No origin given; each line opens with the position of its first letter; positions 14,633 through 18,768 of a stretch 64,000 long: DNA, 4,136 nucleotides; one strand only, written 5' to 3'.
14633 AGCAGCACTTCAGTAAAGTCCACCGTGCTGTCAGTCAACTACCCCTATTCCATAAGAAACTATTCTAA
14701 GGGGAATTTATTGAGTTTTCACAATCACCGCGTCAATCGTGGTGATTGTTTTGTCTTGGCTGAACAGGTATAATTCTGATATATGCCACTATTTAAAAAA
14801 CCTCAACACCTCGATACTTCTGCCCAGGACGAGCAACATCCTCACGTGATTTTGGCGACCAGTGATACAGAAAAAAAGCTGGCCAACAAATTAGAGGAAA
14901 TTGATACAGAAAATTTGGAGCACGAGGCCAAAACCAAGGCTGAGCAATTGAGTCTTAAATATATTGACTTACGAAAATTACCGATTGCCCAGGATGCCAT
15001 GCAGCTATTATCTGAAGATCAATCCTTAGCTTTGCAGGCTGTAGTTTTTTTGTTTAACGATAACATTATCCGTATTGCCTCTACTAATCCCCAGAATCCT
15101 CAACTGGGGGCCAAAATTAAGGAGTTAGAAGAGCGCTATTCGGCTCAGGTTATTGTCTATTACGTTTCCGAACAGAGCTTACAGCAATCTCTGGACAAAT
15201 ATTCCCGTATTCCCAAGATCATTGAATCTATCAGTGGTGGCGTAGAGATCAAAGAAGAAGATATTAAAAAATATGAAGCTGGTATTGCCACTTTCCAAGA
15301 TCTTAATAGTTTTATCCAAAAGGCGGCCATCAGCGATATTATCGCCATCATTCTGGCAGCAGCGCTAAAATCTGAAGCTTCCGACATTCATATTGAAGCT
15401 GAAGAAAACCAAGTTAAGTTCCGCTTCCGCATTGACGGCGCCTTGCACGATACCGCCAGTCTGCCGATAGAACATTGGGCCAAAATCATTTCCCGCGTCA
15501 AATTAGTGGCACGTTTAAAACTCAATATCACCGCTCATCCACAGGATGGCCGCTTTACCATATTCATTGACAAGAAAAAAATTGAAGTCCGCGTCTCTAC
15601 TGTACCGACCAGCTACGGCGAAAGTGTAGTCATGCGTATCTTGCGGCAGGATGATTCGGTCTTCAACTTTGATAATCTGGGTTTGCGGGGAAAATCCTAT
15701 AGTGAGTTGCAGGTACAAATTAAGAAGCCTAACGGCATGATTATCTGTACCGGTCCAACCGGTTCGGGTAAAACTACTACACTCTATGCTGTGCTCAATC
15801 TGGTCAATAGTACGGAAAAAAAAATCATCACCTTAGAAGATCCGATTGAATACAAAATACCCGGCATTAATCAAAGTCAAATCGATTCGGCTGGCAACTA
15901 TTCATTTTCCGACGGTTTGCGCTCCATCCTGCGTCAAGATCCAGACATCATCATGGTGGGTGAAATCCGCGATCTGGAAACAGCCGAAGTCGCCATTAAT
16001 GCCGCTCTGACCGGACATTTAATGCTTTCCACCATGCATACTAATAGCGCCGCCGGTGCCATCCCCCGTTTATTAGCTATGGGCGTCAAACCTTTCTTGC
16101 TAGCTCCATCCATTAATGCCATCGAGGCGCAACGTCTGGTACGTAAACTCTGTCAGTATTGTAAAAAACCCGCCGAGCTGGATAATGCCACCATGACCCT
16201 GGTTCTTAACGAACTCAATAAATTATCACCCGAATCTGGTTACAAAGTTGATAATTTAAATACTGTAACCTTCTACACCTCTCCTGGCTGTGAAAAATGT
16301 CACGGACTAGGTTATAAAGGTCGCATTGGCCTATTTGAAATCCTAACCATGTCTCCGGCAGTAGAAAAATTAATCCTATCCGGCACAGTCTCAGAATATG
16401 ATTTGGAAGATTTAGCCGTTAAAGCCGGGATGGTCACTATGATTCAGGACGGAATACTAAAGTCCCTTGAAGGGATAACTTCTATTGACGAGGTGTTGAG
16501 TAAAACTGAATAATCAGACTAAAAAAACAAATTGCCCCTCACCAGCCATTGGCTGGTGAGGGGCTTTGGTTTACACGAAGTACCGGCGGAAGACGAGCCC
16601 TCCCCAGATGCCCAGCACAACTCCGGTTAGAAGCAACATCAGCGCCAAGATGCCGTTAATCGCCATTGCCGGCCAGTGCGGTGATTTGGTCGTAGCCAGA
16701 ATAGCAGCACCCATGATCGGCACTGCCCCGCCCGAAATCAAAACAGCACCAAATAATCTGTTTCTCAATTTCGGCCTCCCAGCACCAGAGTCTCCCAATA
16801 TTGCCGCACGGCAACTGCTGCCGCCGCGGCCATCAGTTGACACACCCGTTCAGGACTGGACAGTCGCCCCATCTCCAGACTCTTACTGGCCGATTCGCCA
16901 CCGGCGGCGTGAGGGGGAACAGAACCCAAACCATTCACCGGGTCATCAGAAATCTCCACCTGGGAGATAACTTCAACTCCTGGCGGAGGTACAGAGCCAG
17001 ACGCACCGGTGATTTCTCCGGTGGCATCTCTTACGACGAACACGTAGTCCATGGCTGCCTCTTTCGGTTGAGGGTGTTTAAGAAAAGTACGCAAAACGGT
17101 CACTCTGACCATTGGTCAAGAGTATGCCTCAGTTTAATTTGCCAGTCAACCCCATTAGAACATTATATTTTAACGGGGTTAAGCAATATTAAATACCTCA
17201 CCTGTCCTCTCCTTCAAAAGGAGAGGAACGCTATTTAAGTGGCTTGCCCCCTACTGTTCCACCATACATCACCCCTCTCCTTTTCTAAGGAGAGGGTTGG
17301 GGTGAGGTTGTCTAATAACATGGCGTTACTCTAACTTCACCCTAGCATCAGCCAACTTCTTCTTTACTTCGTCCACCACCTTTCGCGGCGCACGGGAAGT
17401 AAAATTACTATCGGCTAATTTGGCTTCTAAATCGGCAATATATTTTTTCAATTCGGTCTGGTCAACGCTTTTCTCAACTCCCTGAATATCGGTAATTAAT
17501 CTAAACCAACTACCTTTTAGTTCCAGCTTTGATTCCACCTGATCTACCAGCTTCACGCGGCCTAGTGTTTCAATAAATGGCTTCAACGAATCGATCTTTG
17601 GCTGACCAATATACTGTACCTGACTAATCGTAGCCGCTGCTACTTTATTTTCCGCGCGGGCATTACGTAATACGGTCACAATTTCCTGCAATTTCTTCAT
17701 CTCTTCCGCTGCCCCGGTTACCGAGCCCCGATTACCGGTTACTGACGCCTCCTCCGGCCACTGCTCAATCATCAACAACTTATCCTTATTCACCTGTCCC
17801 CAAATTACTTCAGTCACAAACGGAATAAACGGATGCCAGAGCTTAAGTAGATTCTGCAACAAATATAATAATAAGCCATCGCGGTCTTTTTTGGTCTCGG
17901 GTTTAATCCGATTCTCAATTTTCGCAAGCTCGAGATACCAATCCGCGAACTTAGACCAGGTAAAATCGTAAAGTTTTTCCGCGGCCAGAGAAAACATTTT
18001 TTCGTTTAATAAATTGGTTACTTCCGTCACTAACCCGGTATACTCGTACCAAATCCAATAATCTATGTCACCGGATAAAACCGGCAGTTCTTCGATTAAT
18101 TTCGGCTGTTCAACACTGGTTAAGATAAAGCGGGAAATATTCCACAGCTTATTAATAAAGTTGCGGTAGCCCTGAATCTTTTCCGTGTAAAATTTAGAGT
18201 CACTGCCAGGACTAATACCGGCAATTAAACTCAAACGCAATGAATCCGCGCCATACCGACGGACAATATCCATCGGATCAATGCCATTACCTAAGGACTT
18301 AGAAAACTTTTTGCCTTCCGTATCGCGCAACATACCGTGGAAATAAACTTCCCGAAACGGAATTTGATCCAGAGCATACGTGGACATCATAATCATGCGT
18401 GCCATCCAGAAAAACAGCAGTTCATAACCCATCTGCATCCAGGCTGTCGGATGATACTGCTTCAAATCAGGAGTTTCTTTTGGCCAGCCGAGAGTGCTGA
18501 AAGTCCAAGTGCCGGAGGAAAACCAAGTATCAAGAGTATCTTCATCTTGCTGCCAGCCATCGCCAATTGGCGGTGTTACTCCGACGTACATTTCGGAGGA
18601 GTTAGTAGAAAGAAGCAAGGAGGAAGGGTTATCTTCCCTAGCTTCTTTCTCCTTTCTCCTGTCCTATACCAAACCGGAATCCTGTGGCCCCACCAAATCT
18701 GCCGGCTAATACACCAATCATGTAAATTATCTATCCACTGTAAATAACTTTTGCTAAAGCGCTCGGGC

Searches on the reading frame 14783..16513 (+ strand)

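Call 92: search_protein_families(library=pfam, proteins=[window:14783-16513:+], max_evalue=0.001)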
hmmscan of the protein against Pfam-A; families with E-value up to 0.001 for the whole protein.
window:14783-16513:+ (576 aa): 3 families
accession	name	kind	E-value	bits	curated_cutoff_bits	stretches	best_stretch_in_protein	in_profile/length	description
PF00437.27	T2SSE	-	5.2e-125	417.4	24.9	1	180-572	5-369/370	Type II/IV secretion system protein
PF05157.20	MshEN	-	9.3e-07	29.2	23.1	1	57-141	2-84/90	MshEN domain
PF13401.12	AAA_22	-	0.00034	21.4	27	0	316-346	4-34/130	AAA domain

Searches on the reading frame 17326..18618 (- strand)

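Call 99: search_protein_families(library=pfam, proteins=[window:17326-18618:-], max_evalue=0.00001)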
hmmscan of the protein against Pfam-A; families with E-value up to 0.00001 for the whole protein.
window:17326-18618:- (430 aa): 4 families
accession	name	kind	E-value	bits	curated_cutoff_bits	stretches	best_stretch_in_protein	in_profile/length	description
PF00133.28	tRNA-synt_1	-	7.1e-42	144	22.7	1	22-140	292-410/414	tRNA synthetases class I (I, L, M and V)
PF08264.19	Anticodon_1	-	1.5e-31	109.7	25.1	1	186-330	1-142/148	Anticodon-binding domain of tRNA ligase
PF09334.17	tRNA-synt_1g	-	1.9e-07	30.6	20.1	1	88-153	312-376/391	tRNA synthetases class I (M)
PF10458.14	Val_tRNA-synt_C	-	5.6e-07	30.2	25.9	1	389-428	15-54/66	Valyl tRNA synthetase tRNA binding arm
